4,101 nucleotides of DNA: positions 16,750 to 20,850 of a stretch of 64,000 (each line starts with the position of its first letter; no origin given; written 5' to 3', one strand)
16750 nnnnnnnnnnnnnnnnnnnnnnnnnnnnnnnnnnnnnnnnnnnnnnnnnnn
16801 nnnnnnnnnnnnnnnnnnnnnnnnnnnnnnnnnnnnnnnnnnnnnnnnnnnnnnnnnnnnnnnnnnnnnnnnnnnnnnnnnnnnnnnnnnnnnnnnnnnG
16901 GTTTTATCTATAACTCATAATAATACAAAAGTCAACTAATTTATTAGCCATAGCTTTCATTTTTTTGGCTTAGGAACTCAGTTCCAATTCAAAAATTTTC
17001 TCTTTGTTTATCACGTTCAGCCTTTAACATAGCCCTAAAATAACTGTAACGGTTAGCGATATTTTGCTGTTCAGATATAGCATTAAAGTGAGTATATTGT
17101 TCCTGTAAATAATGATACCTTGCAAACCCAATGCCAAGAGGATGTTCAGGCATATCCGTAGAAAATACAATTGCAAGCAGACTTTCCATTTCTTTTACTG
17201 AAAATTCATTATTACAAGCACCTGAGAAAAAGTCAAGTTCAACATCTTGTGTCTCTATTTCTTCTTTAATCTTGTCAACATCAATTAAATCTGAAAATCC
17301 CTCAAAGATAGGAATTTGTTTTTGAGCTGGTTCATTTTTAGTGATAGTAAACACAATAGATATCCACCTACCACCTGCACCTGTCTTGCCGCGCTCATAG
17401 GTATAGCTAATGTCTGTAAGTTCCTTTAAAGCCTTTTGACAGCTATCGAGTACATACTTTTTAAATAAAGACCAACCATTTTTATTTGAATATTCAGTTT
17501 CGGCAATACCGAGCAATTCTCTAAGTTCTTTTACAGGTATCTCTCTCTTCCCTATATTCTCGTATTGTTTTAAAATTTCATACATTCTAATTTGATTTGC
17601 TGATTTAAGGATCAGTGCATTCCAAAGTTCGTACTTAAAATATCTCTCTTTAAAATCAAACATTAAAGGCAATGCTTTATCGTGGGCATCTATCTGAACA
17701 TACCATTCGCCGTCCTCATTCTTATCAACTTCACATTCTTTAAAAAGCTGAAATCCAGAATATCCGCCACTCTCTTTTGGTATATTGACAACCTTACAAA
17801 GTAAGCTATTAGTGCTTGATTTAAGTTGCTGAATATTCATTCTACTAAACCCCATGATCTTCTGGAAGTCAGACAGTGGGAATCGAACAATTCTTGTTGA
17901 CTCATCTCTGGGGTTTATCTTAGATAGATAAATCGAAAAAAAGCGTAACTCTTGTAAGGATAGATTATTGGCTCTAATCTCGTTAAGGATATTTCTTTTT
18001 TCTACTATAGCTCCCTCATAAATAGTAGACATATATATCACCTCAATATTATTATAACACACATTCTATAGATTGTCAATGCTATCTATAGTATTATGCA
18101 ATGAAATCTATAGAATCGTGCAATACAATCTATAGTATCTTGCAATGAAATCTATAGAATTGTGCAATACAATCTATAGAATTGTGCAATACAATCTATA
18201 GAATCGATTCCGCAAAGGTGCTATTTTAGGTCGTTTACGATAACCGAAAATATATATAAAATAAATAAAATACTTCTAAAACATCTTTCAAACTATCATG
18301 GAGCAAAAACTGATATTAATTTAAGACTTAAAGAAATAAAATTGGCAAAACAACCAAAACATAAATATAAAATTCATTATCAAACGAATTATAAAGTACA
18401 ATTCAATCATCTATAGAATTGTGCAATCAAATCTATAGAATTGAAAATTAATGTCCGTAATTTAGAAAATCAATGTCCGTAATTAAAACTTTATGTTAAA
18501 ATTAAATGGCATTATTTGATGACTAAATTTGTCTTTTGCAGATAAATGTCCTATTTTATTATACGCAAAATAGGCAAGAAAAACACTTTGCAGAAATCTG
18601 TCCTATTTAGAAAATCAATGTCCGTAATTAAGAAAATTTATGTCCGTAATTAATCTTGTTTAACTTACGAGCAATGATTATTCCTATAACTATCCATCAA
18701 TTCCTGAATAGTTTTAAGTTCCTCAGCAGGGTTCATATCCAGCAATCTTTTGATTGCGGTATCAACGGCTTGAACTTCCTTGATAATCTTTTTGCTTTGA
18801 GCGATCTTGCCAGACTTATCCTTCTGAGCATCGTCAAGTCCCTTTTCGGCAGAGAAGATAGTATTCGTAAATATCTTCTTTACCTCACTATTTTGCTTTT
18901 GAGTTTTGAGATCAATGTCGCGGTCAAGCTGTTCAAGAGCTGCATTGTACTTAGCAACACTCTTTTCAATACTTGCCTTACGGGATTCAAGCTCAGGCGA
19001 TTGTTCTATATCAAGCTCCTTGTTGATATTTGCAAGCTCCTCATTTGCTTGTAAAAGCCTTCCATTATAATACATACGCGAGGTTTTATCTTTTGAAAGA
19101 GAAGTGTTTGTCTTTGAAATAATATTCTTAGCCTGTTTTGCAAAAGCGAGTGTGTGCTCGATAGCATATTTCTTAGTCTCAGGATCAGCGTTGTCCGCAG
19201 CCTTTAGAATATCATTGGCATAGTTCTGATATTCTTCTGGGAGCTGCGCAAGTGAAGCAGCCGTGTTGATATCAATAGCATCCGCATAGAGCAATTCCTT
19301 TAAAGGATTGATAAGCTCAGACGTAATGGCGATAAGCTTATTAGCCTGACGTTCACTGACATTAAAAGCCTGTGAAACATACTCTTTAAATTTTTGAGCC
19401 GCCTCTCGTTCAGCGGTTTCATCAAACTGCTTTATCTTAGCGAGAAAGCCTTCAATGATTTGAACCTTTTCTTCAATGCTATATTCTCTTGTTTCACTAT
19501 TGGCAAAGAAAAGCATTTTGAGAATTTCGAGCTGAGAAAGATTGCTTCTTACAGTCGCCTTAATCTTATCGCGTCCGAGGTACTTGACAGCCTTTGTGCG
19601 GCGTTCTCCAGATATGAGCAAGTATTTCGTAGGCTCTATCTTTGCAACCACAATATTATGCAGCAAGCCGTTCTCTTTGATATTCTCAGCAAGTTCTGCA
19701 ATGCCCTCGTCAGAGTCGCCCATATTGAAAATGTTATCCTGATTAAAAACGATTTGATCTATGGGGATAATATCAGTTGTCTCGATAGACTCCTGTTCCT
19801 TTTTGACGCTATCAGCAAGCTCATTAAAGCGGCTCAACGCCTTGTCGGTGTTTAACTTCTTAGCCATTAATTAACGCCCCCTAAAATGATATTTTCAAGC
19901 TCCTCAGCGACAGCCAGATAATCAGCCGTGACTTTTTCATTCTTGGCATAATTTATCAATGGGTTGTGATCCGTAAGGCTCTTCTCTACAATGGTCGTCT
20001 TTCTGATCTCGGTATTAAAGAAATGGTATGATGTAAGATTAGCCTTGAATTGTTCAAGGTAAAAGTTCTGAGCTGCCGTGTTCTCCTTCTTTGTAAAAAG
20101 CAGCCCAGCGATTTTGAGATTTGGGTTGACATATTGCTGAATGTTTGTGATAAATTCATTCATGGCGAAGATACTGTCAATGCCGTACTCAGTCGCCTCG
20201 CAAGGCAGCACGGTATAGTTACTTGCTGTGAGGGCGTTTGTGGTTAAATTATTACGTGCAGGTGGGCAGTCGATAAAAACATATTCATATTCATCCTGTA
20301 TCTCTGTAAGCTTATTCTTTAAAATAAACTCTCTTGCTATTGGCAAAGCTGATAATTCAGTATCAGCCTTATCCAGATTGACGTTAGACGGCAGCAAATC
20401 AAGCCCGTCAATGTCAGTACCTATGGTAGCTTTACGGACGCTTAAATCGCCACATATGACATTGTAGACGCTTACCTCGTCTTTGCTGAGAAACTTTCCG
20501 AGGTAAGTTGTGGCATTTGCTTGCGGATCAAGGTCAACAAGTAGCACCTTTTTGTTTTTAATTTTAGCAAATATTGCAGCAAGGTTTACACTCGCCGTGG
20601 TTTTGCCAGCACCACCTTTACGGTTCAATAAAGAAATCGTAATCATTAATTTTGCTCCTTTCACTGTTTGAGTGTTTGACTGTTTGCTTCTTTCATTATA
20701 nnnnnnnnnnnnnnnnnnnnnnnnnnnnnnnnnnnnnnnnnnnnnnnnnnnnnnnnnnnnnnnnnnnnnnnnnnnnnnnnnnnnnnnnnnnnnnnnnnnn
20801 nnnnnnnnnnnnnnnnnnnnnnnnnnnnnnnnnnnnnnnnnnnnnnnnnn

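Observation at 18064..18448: Iteron architecture: 7 + 2 copies of a 22-bp repeat flanking an AT-rich spacer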

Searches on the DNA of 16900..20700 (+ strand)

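Call 9: search_dna_similar(query=window:16900-20700:+, collection=phages, mode=distant, max_rows=20)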
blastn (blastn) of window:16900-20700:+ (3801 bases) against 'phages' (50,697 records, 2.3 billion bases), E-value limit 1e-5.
No match.

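Call 10: search_dna_similar(query=window:16900-20700:+, collection=plasmids, mode=distant, max_rows=20)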
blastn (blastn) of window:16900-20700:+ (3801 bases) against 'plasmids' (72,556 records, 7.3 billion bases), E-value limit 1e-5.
No match.
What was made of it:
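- Tried and rejected: Nucleotide similarity. blastn in distant mode with 16900-20700 against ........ phages and PLSDB plasmids gave no match (calls 9, 10).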

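Call 61: search_rna_families(source=window, start=17900, end=18800, threshold=evalue, max_evalue=1)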
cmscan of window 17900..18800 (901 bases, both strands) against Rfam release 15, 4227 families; matches with E-value up to 1: 4.
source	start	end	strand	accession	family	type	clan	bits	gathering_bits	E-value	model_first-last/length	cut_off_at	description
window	18400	18450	-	RF03867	mir-4081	Gene; miRNA;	-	24.2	70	0.059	1-51/51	no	mir-4081 microRNA precursor family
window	18399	18449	+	RF03867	mir-4081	Gene; miRNA;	-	22.9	70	0.13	1-51/51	no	mir-4081 microRNA precursor family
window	18066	18201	+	RF04228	MIR6140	Gene; miRNA;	-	21.9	140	0.22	1-165/165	no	MIR6140 microRNA precursor family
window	18050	18130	-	RF00103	mir-1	Gene; miRNA;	-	20.4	45.6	0.21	1-79/79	no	mir-1 microRNA precursor family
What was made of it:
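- On CRISPR array: No Rfam family reaches its threshold in 17900-18800 (call 61).
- Tried and rejected: Rejected, because only sub-threshold microRNA noise appeared (call 61).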
